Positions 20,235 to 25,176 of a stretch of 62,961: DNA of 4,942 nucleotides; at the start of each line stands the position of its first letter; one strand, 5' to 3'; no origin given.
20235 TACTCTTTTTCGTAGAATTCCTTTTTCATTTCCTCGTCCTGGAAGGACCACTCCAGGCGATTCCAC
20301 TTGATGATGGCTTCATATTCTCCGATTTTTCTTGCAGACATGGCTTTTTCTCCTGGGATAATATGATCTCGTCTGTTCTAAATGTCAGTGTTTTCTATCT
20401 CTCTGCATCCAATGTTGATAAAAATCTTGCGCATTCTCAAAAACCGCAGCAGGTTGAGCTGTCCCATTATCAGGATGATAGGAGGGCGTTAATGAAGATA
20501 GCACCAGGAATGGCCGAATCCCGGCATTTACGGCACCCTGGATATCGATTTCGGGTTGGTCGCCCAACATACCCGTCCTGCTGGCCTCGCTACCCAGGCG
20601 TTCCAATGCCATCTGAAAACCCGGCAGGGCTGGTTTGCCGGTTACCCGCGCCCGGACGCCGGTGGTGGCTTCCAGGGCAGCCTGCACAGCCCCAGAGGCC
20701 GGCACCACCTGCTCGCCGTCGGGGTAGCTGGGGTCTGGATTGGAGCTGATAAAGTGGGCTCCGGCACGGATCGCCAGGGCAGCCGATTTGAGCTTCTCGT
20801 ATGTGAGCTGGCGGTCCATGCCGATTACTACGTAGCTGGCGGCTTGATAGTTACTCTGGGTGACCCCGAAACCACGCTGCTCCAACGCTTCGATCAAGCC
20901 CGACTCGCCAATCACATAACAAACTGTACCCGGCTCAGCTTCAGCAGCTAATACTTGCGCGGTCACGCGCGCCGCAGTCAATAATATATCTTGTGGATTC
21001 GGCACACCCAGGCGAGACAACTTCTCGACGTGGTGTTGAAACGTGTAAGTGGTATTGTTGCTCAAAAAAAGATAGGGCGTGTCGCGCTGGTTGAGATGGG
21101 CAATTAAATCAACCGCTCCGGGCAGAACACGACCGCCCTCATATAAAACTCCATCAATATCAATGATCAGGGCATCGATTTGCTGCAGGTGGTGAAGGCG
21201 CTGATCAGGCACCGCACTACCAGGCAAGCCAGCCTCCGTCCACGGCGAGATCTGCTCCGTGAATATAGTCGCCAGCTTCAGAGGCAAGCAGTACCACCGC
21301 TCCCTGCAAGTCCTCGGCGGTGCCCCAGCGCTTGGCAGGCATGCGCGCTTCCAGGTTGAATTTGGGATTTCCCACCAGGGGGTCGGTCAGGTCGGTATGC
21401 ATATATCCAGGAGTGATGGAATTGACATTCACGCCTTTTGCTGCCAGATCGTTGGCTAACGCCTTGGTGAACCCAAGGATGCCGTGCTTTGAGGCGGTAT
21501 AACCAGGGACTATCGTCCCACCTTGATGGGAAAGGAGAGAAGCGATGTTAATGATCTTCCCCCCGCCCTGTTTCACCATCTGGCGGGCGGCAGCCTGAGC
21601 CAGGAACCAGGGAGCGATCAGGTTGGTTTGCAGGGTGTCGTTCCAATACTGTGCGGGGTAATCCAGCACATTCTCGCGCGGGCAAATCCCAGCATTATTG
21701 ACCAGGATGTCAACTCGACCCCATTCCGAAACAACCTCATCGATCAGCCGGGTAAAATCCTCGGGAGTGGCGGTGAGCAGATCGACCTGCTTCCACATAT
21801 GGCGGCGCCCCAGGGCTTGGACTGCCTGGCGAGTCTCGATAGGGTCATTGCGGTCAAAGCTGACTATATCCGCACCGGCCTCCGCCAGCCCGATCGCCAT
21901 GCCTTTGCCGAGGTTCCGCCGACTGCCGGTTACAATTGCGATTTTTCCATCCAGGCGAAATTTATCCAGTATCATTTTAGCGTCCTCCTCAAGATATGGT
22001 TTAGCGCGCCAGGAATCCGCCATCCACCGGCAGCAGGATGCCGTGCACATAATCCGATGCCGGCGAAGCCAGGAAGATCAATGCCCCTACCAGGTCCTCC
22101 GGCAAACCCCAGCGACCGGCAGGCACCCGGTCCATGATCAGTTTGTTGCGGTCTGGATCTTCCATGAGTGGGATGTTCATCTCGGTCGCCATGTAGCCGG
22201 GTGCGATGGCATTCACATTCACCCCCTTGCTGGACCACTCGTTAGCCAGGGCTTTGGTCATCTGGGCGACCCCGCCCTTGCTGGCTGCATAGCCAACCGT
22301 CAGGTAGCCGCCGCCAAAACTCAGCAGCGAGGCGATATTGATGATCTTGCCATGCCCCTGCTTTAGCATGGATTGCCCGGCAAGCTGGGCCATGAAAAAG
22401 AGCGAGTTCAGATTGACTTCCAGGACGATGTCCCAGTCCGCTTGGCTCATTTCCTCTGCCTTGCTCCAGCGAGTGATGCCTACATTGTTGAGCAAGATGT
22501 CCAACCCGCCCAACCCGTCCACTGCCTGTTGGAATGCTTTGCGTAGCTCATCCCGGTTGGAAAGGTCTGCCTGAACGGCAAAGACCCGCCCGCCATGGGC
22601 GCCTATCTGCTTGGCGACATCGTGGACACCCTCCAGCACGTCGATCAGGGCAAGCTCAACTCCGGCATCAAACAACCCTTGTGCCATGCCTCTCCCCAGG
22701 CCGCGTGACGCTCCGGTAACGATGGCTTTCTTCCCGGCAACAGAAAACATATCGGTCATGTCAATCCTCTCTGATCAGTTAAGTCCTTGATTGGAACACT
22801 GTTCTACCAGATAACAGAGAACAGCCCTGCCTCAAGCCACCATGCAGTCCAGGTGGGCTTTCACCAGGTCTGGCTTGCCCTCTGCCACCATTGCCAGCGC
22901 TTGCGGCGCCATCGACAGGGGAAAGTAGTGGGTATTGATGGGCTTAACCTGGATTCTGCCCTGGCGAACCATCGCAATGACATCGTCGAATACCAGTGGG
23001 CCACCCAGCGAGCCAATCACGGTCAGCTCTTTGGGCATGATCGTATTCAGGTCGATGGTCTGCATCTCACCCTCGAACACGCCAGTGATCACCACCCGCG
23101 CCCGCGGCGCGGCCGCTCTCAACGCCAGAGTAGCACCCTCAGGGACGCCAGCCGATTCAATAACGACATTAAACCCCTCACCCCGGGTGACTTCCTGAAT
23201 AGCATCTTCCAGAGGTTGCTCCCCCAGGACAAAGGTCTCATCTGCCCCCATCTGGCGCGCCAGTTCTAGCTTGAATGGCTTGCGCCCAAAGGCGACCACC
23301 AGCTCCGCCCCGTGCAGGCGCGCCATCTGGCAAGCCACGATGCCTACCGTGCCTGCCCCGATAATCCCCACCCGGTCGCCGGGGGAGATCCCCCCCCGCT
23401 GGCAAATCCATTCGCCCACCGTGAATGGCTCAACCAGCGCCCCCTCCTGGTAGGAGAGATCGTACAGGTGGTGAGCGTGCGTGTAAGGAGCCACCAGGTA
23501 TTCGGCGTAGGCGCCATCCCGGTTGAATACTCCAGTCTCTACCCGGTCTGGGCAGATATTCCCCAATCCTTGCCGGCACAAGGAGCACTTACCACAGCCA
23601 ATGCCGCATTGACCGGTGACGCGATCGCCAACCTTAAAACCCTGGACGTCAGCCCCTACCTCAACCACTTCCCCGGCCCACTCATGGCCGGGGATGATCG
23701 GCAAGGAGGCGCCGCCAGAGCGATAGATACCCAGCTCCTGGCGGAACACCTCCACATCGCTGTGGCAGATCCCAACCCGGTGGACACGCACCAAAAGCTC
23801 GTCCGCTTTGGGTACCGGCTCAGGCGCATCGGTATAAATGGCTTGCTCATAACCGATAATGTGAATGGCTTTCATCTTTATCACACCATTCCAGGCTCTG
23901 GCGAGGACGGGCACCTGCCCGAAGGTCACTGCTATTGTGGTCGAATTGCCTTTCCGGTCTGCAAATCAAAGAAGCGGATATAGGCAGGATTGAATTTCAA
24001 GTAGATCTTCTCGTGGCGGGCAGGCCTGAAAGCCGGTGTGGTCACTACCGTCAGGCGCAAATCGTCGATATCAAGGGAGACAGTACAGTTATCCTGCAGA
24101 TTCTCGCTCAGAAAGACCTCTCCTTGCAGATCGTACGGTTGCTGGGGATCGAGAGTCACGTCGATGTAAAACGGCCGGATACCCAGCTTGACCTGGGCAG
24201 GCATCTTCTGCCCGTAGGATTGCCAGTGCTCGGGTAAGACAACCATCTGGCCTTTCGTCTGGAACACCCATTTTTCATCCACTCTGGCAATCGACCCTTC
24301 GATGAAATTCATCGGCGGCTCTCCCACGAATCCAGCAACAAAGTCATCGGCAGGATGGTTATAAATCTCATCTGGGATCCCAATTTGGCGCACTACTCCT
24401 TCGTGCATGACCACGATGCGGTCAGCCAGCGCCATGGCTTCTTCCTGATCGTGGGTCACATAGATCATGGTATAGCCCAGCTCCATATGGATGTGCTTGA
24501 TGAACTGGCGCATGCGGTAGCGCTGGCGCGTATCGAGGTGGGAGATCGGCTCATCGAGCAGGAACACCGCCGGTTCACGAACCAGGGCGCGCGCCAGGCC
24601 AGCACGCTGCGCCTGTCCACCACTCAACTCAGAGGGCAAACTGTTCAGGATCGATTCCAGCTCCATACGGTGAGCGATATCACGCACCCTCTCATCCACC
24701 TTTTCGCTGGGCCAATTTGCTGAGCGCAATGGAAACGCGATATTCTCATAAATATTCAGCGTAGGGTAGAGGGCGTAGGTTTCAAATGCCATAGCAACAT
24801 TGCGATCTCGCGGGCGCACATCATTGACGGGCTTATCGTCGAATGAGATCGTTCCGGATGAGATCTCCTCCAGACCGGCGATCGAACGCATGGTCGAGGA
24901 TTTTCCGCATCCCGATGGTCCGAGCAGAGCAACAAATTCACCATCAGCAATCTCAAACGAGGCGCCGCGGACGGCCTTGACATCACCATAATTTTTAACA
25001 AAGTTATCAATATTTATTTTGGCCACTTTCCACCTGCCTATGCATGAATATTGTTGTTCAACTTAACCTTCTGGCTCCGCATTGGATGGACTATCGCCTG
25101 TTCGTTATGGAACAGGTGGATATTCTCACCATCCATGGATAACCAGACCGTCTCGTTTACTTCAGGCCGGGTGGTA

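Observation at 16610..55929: ~39 kb bidirectional catabolic super-operon linking sugar(-acid) cleavage to a W-AOR / OFOR / ADP-forming ligase module: candidate undescribed anaerobic pathway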

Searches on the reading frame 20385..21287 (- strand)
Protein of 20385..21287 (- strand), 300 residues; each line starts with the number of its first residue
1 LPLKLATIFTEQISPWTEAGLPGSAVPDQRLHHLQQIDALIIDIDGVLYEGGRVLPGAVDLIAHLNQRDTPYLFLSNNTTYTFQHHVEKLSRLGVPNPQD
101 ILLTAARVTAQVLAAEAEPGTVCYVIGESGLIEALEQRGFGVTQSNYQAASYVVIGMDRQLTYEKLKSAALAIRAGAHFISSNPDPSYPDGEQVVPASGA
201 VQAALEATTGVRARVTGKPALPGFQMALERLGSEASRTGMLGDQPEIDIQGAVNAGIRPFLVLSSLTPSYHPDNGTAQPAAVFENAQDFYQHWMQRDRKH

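Call 4: search_protein_families(library=pfam, proteins=[window:20385-21287:-])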
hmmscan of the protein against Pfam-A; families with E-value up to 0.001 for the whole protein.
window:20385-21287:- (300 aa): 4 families
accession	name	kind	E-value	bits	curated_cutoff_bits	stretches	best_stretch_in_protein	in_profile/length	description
PF13344.12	Hydrolase_6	-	9.9e-23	80.5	27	1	41-140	2-100/101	Haloacid dehalogenase-like hydrolase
PF00702.32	Hydrolase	-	2.1e-12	48.3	26.4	1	37-256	1-191/191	haloacid dehalogenase-like hydrolase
PF13242.12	Hydrolase_like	-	1e-10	41.8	22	1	215-286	1-72/75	HAD-hyrolase-like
PF13419.12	HAD_2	-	0.0001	22.9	23.8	1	216-260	133-176/178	Haloacid dehalogenase-like hydrolase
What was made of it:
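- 20385..21287 (-): HAD-IIA (NagD-type) phosphatase. Hydrolase_6 and HAD domains (call 4).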

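Call 10: search_protein_families(library=ncbifam, proteins=[window:20385-21287:-], max_evalue=0.00001)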
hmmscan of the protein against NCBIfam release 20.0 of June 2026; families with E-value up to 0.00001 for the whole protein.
window:20385-21287:- (300 aa): 11 families
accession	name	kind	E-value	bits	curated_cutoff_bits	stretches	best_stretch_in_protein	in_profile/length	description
TIGR01457.1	HAD-SF-IIA-hyp2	hypoth_equivalog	3e-53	180.9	247.65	1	40-285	4-245/249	TIGR01457 family HAD-type hydrolase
NF053752.1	TK1734_fam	exception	2.7e-51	174.3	475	1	39-289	2-255/260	2-phosphoglycolate phosphatase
TIGR01452.1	PGP_euk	subfamily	1.8e-36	126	201.95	1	36-267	1-251/279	phosphoglycolate/pyridoxal phosphate family phosphatase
TIGR01460.1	HAD-SF-IIA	subfamily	8.3e-36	124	100.15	1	41-264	2-245/246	HAD-IIA family hydrolase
NF007762.0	PRK10444.1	equivalog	7.2e-35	120.7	368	1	37-288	3-246/250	HAD-IIA family hydrolase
TIGR01458.1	HAD-SF-IIA-hyp3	hypoth_equivalog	4.6e-16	58.9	175.95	1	38-263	2-224/257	TIGR01458 family HAD-type hydrolase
TIGR01459.1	HAD-SF-IIA-hyp4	hypoth_equivalog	9.2e-16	58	103.75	1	36-263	7-241/242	TIGR01459 family HAD-type hydrolase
TIGR01456.1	CECR5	hypoth_equivalog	7.5e-09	34.9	139.25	0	39-95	2-63/321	TIGR01456 family HAD-type hydrolase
TIGR02254.1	YjjG_YfnB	equivalog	6.3e-08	32.4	159.9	1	218-263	152-197/223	YjjG family noncanonical pyrimidine nucleotidase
TIGR02253.1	CTE7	subfamily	1.8e-06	27.9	169.75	1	217-262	149-194/221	TIGR02253 family HAD-type hydrolase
NF053830.1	RUBPPhHalo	equivalog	1.8e-06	27.8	330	0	217-279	158-220/234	ribulose-1,5-bisphosphate 5-phosphatase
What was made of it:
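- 20385..21287 (-): Passes the HAD-SF-IIA subfamily model, 124 bits against 100 (call 10).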

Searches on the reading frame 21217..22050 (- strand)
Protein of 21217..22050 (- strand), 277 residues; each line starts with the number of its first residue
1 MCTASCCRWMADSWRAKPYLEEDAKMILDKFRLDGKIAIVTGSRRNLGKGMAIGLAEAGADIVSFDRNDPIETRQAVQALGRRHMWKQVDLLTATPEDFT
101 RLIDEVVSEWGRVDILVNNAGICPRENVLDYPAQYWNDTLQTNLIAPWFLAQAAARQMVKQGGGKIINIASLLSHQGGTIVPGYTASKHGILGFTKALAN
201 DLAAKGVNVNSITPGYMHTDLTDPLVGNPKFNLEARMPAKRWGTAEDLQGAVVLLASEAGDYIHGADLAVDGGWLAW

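Call 4: search_protein_families(library=pfam, proteins=[window:21217-22050:-])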
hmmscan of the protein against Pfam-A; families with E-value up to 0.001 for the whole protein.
window:21217-22050:- (277 aa): 3 families
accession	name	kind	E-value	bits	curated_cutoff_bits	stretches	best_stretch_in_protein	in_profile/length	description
PF13561.12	adh_short_C2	-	1.6e-52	178.9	27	1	45-274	6-235/236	Enoyl-(Acyl carrier protein) reductase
PF00106.31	adh_short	-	1e-48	165.9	26.6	1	36-224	1-189/195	short chain dehydrogenase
PF08659.16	KR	-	0.00083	19.8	22.6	0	39-217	4-178/180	KR domain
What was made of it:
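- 21217..22759 (-): Two KduD-like SDRs (SDR2 21217-21975, SDR1 22001-22759). adh_short domains (call 4).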

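Call 10: search_protein_families(library=ncbifam, proteins=[window:21217-22050:-], max_evalue=0.00001)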
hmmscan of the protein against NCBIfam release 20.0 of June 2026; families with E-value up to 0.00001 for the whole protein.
window:21217-22050:- (277 aa): 220 families (the best 25 are shown)
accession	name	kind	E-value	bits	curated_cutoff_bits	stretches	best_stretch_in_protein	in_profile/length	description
TIGR01832.1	kduD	equivalog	7.1e-89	297.5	338.85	1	31-276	1-247/248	2-dehydro-3-deoxy-D-gluconate 5-dehydrogenase KduD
NF006528.0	PRK08993.1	subfamily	1.1e-83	280.6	430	1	26-276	1-252/253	2-dehydro-3-deoxy-D-gluconate 5-dehydrogenase KduD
NF005390.0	PRK06935.1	equivalog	6.1e-83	278.1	369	1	25-276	5-257/258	2-dehydro-3-deoxy-D-gluconate 5-dehydrogenase KduD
NF006070.0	PRK08213.1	subfamily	2.1e-61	207.7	279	1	26-275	3-257/259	gluconate 5-dehydrogenase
NF005711.0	PRK07523.1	subfamily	1.3e-59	201.9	413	1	28-274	3-251/255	SDR family oxidoreductase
NF004778.0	PRK06124.1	equivalog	3.2e-56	190.6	303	1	26-275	2-253/256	SDR family oxidoreductase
NF005559.1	PRK07231.1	subfamily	1.2e-55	188.7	215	1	32-275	1-248/249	glucose 1-dehydrogenase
TIGR01830.1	3oxo_ACP_reduc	equivalog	5.9e-55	186.6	297.75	1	38-273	1-237/239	3-oxoacyl-[acyl-carrier-protein] reductase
NF005488.0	PRK07097.1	equivalog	6.8e-54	182.7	369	1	27-276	2-259/266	gluconate 5-dehydrogenase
NF053807.1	RhamDHLra1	equivalog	1.6e-53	182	400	1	33-274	2-247/252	L-rhamnose 1-dehydrogenase Lra1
NF004197.0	PRK05653.1-1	equivalog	4.2e-52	177.2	332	1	32-274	4-246/249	3-oxoacyl-ACP reductase FabG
NF009384.0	PRK12743.1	equivalog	9e-52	175.8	264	1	36-275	7-248/258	SDR family oxidoreductase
NF005309.0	PRK06841.1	subfamily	1.7e-51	175.2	286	1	24-274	4-252/255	GolD/DthD family dehydrogenase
NF005983.0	PRK08085.1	equivalog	3.7e-51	174.2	408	1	29-275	3-251/254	gluconate 5-dehydrogenase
TIGR03971.1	SDR_subfam_1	subfamily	2e-50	171.6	300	1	33-275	1-269/271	mycofactocin-coupled SDR family oxidoreductase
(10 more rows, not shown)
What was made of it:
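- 21217..22759 (-): Score 297 and 300 bits on TIGR01832 kduD against a cut-off of 339 (call 10).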

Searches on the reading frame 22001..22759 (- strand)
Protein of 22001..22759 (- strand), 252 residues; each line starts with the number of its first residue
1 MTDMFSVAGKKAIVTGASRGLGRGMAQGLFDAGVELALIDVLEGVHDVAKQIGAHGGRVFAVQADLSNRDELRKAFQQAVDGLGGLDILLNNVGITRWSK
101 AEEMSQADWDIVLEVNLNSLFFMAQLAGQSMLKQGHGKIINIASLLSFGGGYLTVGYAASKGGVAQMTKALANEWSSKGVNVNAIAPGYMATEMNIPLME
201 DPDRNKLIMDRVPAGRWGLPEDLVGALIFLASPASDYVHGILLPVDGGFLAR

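Call 4: search_protein_families(library=pfam, proteins=[window:22001-22759:-])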
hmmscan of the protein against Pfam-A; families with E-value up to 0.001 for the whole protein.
window:22001-22759:- (252 aa): 3 families
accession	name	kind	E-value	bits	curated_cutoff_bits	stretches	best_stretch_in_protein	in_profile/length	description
PF00106.31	adh_short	-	2.1e-56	191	26.6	1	10-201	1-193/195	short chain dehydrogenase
PF13561.12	adh_short_C2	-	3.1e-55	187.8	27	1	16-249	1-235/236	Enoyl-(Acyl carrier protein) reductase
PF08659.16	KR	-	7.9e-08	32.9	22.6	1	13-190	4-178/180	KR domain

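Call 10: search_protein_families(library=ncbifam, proteins=[window:22001-22759:-], max_evalue=0.00001)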
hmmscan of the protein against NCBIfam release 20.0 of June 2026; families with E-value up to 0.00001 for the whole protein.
window:22001-22759:- (252 aa): 221 families (the best 25 are shown)
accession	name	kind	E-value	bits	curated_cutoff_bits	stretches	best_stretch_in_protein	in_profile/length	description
TIGR01832.1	kduD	equivalog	9.7e-90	300.4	338.85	1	5-252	1-248/248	2-dehydro-3-deoxy-D-gluconate 5-dehydrogenase KduD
NF005390.0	PRK06935.1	equivalog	6.9e-86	287.8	369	1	2-252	8-258/258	2-dehydro-3-deoxy-D-gluconate 5-dehydrogenase KduD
NF006528.0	PRK08993.1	subfamily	1.7e-81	273.4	430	1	3-252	4-253/253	2-dehydro-3-deoxy-D-gluconate 5-dehydrogenase KduD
NF006070.0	PRK08213.1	subfamily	2.5e-65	220.6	279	1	2-249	5-256/259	gluconate 5-dehydrogenase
TIGR01830.1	3oxo_ACP_reduc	equivalog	6.5e-63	212.6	297.75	1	12-249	1-238/239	3-oxoacyl-[acyl-carrier-protein] reductase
NF005559.1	PRK07231.1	subfamily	1.3e-62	211.6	215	1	7-250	2-248/249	glucose 1-dehydrogenase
NF005488.0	PRK07097.1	equivalog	8.2e-62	208.7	369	1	2-251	3-259/266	gluconate 5-dehydrogenase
NF005711.0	PRK07523.1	subfamily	1.4e-60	205.1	413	1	2-250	3-252/255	SDR family oxidoreductase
NF004778.0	PRK06124.1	equivalog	1.5e-60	204.8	303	1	2-251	4-254/256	SDR family oxidoreductase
NF005983.0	PRK08085.1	equivalog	6.7e-60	202.8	408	1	1-251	1-252/254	gluconate 5-dehydrogenase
NF004198.0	PRK05653.1-3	equivalog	6.9e-60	202.6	296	1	6-249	4-246/248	3-oxoacyl-ACP reductase FabG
NF009466.0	PRK12826.1-2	subfamily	1.8e-58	197.9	222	1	10-249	4-244/248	3-oxoacyl-ACP reductase FabG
NF005309.0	PRK06841.1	subfamily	2e-57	194.6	286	1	3-249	9-252/255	GolD/DthD family dehydrogenase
NF052558.1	MBtsdlDhBudC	equivalog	8.1e-57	192.7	270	1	9-251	3-243/250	meso-2,3-butanediol dehydrogenase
NF004197.0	PRK05653.1-1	equivalog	1.4e-55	188.6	332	1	7-250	5-247/249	3-oxoacyl-ACP reductase FabG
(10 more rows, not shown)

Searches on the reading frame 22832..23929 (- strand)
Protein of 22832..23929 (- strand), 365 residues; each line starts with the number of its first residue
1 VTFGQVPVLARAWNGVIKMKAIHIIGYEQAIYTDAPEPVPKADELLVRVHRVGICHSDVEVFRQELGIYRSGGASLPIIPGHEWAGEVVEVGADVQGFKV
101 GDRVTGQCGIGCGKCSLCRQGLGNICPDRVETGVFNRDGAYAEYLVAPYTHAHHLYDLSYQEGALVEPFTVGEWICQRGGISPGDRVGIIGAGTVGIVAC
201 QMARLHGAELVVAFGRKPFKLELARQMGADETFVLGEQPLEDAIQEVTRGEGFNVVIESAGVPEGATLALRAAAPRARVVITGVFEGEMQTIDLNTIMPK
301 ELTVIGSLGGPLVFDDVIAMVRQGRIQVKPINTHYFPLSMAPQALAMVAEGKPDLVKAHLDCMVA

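Call 4: search_protein_families(library=pfam, proteins=[window:22832-23929:-])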
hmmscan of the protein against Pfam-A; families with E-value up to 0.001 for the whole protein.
window:22832-23929:- (365 aa): 5 families
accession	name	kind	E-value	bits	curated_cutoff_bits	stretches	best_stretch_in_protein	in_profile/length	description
PF08240.17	ADH_N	-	2e-28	99.1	23.5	1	42-155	2-102/104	Alcohol dehydrogenase GroES-like domain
PF00107.32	ADH_zinc_N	-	1.5e-26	93.3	31.8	1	195-318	2-124/129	Zinc-binding dehydrogenase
PF16912.11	Glu_dehyd_C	-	1.3e-07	31.8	34.9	1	186-298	33-145/211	Glucose dehydrogenase C-terminus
PF13602.12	ADH_zinc_N_2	-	3.5e-06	28.4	27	1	228-352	2-127/134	Zinc-binding dehydrogenase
PF01262.27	AlaDh_PNT_C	-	0.00076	19.4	23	0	178-247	20-93/214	Alanine dehydrogenase/PNT, C-terminal domain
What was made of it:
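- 22832..23875 (-): Zn-dependent medium-chain (polyol-type) dehydrogenase. ADH_N and ADH_zinc_N domains (call 4).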

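Call 10: search_protein_families(library=ncbifam, proteins=[window:22832-23929:-], max_evalue=0.00001)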
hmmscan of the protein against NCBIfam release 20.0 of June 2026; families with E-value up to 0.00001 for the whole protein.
window:22832-23929:- (365 aa): 24 families
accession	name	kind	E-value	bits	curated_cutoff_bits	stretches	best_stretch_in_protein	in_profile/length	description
NF041097.1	keto_inos_dh_IolM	equivalog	3.3e-67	226.8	450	1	31-351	41-380/389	scyllo-inosose 3-dehydrogenase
NF003808.0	PRK05396.1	equivalog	4.2e-58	196.9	380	1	31-352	14-332/341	L-threonine 3-dehydrogenase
TIGR00692.1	tdh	equivalog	1.2e-56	192.2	458.35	1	30-352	11-332/340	L-threonine 3-dehydrogenase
NF007489.0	PRK10083.1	equivalog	1.3e-46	159.2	376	1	20-356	2-331/339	Zn-dependent oxidoreductase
NF007642.0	PRK10309.1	equivalog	9.3e-42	143.5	550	1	35-307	17-286/347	galactitol-1-phosphate 5-dehydrogenase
NF047908.1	AldhRedAhr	equivalog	8.1e-37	126.8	470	1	41-352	27-326/335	NADPH-dependent aldehyde reductase Ahr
NF010344.0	PRK13771.1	subfamily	6.8e-36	123.9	349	1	19-350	1-322/334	putative alcohol dehydrogenase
TIGR03989.1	Rxyl_3153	subfamily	4.3e-35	121.7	440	1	40-351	24-361/370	NDMA-dependent alcohol dehydrogenase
TIGR02824.1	quinone_pig3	subfamily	2.6e-32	112.1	296.8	2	138-307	91-262/325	putative NAD(P)H quinone oxidoreductase, PIG3 family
TIGR02822.1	adh_fam_2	subfamily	7e-31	107.5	283.5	1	36-351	21-320/329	zinc-binding alcohol dehydrogenase family protein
NF041172.1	AcrlCoa_red_Thmprot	equivalog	5.5e-28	97.9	500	1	19-350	1-323/334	acryloyl-CoA reductase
NF007375.0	PRK09880.1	equivalog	1e-27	96.9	469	1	42-350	27-332/344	L-idonate 5-dehydrogenase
TIGR03201.1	dearomat_had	equivalog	1.8e-27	96.3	338.65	1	38-350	19-338/349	6-hydroxycyclohex-1-ene-1-carbonyl-CoA dehydrogenase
TIGR03451.1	mycoS_dep_FDH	equivalog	1.2e-26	93.4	512.9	2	178-295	171-287/358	S-(hydroxymethyl)mycothiol dehydrogenase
NF006940.0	PRK09422.1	equivalog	1.7e-26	93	344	1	24-310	6-286/338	alcohol dehydrogenase AdhP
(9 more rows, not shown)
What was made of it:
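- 22832..23875 (-): Best NCBIfam hits are scyllo-inosose 3-dehydrogenase and threonine dehydrogenase, both below cut-off (call 10).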

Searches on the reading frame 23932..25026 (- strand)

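Call 4: search_protein_families(library=pfam, proteins=[window:23932-25026:-])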
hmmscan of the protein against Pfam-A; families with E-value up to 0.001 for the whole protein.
window:23932-25026:- (364 aa): 4 families
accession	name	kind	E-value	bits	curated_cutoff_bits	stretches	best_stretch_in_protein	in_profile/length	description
PF00005.33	ABC_tran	-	3.7e-31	109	25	1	20-161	2-136/137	ABC transporter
PF02463.25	SMC_N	-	1.9e-06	27.9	40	0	114-206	120-210/220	RecF/RecN/SMC N terminal domain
PF17912.7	OB_MalK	-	5.7e-06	27.6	27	1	235-285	1-50/53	MalK OB fold domain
PF13304.12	AAA_21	-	2.9e-05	24.7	27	0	117-195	221-301/304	AAA domain, putative AbiEii toxin, Type IV TA system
